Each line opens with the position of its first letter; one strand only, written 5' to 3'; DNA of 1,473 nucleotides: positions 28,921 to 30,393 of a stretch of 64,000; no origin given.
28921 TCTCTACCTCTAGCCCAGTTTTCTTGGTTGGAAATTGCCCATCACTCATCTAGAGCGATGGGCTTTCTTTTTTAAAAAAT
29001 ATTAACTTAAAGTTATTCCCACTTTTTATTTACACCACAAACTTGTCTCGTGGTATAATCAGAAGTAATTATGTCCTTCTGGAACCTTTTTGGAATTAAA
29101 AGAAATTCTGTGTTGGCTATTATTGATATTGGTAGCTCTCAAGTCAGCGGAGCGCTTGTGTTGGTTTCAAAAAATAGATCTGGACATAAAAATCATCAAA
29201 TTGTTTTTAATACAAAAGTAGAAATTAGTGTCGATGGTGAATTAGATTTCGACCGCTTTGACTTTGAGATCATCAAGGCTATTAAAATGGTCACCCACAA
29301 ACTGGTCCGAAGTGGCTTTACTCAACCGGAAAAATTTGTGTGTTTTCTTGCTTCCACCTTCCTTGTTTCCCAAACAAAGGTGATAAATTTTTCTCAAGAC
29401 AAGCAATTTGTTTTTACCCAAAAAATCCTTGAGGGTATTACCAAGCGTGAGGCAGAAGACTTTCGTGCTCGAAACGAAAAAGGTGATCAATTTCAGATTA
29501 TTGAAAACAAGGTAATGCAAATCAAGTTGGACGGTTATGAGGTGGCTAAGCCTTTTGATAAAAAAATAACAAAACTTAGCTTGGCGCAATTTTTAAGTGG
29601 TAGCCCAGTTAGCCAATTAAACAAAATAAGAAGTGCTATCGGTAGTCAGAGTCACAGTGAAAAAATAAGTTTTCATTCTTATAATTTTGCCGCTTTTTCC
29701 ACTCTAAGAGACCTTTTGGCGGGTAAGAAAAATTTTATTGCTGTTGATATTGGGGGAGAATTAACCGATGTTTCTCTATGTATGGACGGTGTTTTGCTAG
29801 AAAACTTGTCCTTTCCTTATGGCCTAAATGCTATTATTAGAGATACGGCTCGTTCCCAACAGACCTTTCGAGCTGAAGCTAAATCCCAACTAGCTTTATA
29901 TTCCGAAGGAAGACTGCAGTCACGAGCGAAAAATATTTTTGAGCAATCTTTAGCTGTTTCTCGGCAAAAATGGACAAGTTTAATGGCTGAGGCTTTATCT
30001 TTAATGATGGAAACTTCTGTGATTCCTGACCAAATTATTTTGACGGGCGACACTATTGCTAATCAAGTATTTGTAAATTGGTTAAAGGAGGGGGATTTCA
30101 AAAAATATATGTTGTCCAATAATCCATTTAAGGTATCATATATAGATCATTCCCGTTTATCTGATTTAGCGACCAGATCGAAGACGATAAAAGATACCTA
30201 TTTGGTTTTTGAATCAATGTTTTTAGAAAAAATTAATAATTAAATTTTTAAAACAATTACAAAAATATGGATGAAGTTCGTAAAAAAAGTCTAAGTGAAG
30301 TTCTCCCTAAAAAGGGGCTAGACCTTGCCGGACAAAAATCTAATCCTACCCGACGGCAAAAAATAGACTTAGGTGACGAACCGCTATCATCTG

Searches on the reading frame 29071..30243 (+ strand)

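Call 68: search_protein_families(library=pfam, proteins=[window:29071-30243:+], max_evalue=0.001)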
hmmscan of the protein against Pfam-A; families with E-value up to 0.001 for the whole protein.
window:29071-30243:+ (390 aa): 1 family
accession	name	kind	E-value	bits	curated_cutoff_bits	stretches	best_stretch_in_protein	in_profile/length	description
PF14450.12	FtsA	-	0.00036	21.3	31.8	0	224-274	2-52/127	Cell division protein FtsA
